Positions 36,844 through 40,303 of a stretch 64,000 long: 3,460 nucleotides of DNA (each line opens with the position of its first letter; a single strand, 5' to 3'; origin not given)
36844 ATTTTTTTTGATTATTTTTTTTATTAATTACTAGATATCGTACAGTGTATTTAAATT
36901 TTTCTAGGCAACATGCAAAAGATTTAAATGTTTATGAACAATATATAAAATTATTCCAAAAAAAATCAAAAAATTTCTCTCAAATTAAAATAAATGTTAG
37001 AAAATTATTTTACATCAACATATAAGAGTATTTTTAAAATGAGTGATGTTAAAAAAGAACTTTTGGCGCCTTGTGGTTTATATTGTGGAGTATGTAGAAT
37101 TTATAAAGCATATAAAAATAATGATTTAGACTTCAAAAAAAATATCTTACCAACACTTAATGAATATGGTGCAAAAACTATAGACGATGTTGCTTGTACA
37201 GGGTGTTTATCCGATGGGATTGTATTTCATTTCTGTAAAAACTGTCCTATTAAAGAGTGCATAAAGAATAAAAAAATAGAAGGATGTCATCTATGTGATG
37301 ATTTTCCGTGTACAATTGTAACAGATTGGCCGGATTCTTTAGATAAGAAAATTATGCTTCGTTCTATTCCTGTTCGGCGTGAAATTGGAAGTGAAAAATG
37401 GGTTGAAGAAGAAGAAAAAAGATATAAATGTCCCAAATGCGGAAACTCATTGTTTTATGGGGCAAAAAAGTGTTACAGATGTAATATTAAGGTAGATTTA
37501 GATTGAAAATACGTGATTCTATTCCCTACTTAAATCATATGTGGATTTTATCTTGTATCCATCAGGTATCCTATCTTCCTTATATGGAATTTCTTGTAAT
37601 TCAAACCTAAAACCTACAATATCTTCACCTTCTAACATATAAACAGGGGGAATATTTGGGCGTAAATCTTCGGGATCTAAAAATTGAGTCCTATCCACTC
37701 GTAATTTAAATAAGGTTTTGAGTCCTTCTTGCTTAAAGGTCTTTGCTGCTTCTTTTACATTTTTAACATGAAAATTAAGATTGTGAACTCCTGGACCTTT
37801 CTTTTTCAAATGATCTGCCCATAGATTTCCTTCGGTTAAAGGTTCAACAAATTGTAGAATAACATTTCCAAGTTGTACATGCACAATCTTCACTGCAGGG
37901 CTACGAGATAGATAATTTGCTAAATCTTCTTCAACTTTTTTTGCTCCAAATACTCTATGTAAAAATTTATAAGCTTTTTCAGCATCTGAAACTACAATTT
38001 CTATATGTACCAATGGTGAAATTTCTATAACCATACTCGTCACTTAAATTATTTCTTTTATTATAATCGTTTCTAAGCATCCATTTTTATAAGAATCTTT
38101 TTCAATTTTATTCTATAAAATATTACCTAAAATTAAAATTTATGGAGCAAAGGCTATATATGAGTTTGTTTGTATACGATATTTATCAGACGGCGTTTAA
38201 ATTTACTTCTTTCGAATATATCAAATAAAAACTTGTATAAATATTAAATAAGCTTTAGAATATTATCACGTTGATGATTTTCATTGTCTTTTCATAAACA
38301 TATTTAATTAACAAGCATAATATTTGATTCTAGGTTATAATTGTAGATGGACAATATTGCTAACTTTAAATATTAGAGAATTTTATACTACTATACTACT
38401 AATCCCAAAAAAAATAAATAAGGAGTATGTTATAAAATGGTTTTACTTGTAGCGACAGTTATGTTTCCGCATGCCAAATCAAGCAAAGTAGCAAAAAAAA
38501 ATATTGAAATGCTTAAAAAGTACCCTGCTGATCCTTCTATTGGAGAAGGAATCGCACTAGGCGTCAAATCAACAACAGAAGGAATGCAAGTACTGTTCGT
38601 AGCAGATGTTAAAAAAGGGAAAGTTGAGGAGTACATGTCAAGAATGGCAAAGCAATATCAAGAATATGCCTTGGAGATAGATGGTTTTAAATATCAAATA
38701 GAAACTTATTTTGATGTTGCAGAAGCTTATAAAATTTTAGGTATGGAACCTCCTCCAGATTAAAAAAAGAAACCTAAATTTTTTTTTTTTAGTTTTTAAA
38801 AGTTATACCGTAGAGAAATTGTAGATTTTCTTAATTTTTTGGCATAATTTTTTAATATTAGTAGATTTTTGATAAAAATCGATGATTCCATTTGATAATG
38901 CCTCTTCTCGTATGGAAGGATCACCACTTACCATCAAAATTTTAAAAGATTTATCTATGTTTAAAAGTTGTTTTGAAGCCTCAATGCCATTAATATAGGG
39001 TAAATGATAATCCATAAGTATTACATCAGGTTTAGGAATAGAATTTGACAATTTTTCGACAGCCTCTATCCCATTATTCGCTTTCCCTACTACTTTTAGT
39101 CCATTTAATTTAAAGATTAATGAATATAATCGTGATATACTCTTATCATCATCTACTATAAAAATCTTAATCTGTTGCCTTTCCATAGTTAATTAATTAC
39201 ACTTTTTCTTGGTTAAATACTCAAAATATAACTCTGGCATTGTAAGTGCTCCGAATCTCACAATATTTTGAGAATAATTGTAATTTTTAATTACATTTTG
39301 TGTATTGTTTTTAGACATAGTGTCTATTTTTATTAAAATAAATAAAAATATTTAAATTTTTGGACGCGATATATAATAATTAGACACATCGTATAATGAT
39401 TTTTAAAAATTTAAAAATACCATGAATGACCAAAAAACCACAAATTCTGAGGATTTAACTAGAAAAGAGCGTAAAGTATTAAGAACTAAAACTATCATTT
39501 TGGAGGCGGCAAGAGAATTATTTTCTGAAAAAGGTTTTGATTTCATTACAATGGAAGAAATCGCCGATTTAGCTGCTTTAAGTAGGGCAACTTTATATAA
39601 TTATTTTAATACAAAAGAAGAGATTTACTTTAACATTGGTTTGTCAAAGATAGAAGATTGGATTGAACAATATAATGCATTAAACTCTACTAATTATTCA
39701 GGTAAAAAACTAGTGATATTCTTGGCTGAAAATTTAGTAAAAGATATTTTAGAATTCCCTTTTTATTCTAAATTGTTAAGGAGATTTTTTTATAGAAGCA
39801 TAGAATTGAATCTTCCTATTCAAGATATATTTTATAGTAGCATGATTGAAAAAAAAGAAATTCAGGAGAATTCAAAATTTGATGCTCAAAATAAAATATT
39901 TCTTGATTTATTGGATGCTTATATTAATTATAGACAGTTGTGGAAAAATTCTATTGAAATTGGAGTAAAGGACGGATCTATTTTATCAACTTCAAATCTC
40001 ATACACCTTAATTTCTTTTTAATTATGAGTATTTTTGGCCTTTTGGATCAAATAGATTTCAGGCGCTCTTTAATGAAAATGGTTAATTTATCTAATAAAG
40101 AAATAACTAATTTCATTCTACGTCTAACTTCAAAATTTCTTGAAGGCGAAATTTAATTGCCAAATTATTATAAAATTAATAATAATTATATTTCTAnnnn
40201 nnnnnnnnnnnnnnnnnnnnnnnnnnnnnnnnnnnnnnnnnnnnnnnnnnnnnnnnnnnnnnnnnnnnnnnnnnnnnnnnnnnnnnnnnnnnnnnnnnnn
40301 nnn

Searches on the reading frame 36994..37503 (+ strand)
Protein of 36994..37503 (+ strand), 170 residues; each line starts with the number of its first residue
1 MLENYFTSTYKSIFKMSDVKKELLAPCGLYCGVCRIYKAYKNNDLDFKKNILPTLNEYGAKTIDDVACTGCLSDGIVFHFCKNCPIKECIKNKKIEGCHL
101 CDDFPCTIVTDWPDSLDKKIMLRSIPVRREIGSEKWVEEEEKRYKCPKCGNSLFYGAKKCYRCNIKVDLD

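Call 49: search_protein_families(library=pfam, proteins=[window:36994-37503:+], max_evalue=0.0001)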
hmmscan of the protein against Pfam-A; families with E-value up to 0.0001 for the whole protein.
window:36994-37503:+ (170 aa): 1 family
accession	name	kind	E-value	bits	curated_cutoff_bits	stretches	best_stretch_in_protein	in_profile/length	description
PF12675.12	DUF3795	-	2.2e-17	63.8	22.6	1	24-108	2-80/83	Protein of unknown function (DUF3795)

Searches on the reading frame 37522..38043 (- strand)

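Call 49: search_protein_families(library=pfam, proteins=[window:37522-38043:-], max_evalue=0.0001)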
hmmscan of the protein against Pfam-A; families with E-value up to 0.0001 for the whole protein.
window:37522-38043:- (174 aa): 2 families
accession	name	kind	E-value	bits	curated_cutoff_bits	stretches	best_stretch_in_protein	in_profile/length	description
PF13669.12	Glyoxalase_4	-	8.9e-10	39.3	27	1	13-112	2-95/109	Glyoxalase/Bleomycin resistance protein/Dioxygenase superfamily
PF00903.31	Glyoxalase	-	2.5e-05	25.1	20.6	1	11-111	2-96/121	Glyoxalase/Bleomycin resistance protein/Dioxygenase superfamily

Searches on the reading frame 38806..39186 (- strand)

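Call 50: search_protein_families(library=pfam, proteins=[window:38806-39186:-], max_evalue=0.0001)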
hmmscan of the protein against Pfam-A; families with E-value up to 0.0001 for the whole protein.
window:38806-39186:- (127 aa): 1 family
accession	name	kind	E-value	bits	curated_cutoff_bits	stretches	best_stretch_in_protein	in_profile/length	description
PF00072.30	Response_reg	-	9.6e-20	71.3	30.2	1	8-119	1-111/111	Response regulator receiver domain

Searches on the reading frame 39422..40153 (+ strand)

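Call 49: search_protein_families(library=pfam, proteins=[window:39422-40153:+], max_evalue=0.0001)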
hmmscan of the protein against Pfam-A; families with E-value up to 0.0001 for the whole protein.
window:39422-40153:+ (244 aa): 1 family
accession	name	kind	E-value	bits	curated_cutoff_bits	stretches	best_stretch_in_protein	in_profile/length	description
PF00440.29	TetR_N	-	1.2e-15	57.4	24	1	26-69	1-44/47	Bacterial regulatory proteins, tetR family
